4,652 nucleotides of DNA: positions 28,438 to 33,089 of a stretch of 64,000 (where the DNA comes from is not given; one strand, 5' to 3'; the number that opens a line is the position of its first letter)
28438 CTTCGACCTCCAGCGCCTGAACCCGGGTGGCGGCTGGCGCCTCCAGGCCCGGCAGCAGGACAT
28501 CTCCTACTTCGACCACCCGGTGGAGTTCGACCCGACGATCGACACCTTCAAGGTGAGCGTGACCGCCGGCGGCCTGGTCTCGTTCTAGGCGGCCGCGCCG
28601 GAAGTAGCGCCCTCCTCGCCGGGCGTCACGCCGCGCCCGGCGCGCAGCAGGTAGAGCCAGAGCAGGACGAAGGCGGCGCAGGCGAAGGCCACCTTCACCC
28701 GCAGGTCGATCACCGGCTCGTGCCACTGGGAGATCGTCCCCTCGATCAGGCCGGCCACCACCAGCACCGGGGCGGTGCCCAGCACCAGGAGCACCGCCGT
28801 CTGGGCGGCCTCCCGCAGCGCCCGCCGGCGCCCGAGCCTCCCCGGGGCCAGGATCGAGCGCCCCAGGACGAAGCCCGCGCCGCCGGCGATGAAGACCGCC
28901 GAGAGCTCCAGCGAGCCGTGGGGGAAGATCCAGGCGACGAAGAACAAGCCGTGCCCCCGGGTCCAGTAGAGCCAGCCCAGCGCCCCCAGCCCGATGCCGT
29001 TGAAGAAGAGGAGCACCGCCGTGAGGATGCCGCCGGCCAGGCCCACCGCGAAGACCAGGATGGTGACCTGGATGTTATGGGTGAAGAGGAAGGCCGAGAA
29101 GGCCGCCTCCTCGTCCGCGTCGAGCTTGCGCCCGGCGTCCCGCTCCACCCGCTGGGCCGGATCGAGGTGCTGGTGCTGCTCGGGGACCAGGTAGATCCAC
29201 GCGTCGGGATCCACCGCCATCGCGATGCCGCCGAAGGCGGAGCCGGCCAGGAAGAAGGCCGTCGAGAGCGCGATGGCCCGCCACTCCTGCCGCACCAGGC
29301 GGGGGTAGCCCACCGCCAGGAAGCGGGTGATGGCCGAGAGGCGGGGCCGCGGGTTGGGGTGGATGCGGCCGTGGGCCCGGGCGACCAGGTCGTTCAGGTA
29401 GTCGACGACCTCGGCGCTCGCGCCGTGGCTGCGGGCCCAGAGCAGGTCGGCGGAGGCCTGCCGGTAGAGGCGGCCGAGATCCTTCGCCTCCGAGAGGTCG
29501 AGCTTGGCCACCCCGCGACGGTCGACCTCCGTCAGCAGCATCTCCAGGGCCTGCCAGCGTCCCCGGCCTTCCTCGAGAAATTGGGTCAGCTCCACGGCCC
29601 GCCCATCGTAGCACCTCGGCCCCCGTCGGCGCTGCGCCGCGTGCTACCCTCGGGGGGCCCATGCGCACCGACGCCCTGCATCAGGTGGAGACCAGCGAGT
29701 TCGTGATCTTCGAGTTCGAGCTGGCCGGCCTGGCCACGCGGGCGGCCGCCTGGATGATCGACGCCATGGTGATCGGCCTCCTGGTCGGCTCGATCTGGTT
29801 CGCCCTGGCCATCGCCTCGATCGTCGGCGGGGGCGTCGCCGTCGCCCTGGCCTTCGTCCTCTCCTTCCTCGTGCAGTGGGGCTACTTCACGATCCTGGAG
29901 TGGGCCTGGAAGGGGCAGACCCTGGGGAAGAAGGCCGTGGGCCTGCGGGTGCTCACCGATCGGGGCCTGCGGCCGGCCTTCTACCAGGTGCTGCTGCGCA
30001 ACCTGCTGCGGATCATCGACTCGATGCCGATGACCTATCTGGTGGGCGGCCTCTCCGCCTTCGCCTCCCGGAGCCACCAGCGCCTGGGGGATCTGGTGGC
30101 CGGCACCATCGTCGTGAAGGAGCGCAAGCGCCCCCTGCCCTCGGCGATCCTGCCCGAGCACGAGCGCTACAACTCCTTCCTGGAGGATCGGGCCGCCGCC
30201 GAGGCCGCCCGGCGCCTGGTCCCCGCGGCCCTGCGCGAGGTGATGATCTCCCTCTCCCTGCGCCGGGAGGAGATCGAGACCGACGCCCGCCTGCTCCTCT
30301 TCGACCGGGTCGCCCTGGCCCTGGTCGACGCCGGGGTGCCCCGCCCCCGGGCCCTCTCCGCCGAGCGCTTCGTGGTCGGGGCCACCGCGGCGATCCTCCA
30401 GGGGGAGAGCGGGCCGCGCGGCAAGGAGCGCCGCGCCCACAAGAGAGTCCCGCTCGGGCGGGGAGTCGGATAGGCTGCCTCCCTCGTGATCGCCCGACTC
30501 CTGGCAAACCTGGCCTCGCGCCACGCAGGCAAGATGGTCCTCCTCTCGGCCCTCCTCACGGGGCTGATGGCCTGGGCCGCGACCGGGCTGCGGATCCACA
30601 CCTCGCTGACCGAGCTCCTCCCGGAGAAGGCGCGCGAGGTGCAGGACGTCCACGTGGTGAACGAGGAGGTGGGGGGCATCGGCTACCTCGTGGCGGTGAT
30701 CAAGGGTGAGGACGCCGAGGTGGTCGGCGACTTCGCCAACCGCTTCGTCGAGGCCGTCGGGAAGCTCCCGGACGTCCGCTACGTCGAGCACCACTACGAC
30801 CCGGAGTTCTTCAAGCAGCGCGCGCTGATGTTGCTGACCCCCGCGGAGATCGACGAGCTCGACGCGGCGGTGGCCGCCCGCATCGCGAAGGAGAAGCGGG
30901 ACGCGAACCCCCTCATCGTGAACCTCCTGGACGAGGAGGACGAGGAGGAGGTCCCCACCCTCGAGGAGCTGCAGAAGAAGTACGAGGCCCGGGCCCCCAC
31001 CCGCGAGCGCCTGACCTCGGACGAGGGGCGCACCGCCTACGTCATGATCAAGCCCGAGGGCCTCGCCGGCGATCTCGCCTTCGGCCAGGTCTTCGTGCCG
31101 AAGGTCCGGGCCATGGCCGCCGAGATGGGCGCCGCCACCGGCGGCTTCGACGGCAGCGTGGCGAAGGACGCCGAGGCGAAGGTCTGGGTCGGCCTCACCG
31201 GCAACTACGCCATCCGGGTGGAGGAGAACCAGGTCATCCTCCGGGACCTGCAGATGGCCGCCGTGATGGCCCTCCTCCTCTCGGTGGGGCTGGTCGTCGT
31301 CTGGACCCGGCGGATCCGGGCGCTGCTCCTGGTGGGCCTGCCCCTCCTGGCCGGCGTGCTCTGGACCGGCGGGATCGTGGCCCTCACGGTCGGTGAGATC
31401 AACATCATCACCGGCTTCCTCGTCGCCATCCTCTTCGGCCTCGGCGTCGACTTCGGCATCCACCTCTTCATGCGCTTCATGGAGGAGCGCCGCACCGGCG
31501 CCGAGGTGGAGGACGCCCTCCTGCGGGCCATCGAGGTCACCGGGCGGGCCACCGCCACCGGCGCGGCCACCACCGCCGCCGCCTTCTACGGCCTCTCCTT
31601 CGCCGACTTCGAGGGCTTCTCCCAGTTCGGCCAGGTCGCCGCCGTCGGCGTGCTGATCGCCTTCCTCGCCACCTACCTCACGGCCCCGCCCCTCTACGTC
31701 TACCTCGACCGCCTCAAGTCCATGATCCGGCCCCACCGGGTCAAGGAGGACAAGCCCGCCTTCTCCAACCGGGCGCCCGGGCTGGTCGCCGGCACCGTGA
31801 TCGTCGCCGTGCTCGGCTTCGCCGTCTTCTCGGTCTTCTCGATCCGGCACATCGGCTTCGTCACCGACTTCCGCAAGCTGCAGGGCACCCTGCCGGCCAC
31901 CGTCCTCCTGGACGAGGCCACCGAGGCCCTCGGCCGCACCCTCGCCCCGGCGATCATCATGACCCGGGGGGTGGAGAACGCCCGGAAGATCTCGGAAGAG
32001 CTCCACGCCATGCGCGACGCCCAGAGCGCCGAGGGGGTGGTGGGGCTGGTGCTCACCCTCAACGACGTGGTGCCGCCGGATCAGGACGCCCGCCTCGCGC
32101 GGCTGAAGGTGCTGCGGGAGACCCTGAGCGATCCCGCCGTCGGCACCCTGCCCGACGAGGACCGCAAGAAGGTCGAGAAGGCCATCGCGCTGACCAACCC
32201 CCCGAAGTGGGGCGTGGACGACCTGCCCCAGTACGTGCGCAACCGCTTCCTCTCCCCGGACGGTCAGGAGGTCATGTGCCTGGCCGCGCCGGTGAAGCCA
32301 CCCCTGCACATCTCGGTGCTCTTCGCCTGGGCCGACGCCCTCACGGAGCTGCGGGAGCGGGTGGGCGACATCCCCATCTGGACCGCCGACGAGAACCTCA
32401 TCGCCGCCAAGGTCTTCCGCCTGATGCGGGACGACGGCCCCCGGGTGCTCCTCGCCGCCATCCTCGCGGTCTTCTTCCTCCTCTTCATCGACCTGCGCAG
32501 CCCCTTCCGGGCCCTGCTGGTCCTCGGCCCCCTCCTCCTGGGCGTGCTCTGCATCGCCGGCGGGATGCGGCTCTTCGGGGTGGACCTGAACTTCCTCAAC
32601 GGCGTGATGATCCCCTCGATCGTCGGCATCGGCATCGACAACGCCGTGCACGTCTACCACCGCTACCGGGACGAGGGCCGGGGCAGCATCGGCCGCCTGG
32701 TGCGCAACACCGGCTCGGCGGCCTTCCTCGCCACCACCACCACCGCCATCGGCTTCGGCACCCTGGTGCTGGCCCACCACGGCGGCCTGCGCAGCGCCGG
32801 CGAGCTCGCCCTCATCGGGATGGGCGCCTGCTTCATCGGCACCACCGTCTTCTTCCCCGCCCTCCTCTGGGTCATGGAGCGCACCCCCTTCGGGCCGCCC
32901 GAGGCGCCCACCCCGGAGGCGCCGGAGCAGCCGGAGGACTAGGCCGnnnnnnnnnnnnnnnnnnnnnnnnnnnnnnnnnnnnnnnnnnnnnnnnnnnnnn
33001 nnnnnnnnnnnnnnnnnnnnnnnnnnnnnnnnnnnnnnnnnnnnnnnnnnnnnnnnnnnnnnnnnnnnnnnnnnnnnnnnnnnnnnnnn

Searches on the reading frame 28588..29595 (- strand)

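Call 69: search_protein_families(library=ncbifam, proteins=[window:28588-29595:-], max_evalue=0.01)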
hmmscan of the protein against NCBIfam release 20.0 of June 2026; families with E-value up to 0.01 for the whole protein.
window:28588-29595:- (336 aa): 0 families

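Call 70: search_protein_families(library=pfam, proteins=[window:28588-29595:-], max_evalue=0.01)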
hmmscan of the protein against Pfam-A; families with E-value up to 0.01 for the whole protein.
window:28588-29595:- (336 aa): 1 family
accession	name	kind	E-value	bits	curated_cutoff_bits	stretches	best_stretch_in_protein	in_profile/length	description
PF01944.22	SpoIIM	-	4.8e-39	134.4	26.9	1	111-289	1-162/163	Stage II sporulation protein M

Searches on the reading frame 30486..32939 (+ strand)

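Call 69: search_protein_families(library=ncbifam, proteins=[window:30486-32939:+], max_evalue=0.01)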
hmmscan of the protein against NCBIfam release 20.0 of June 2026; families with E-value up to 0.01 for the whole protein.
window:30486-32939:+ (818 aa): 6 families
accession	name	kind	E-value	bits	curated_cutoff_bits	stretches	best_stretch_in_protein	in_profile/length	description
TIGR03480.1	HpnN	hypoth_equivalog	1.4e-79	268.1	751.85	3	227-565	243-572/862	hopanoid biosynthesis associated RND transporter like protein HpnN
NF045600.2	BstA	equivalog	2.3e-68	231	1400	3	162-547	201-576/903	sterol transporter cytoplasmic membrane protein BstA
TIGR00921.1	2A067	subfamily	7.7e-54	182.9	351.9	2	233-405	561-732/733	hydrophobe/amphiphile efflux-3 (HAE3) family transporter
NF052374.1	HopndTporHpnN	equivalog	7.5e-45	153.3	1100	2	7-548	9-558/858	hopanoid transporter HpnN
TIGR00833.1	actII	subfamily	8.9e-37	126.8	874.7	2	233-486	153-409/910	MMPL family RND transporter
TIGR00916.1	2A0604s01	subfamily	1.4e-05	24.8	148.6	1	623-752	62-188/231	SecD/SecF family protein translocase subunit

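Call 70: search_protein_families(library=pfam, proteins=[window:30486-32939:+], max_evalue=0.01)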
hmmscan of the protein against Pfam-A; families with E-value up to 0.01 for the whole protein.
window:30486-32939:+ (818 aa): 3 families
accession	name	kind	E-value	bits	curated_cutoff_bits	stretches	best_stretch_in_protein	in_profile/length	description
PF03176.21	MMPL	-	8.1e-36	124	20.5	2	166-420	71-314/333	MMPL family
PF02355.23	SecD_SecF_C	-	3.4e-06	27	20.5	1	636-734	18-115/189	Protein export membrane protein SecD/SecF, C-terminal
PF02460.24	Patched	-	0.0014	18.8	23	0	684-794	39-154/156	Patched SSD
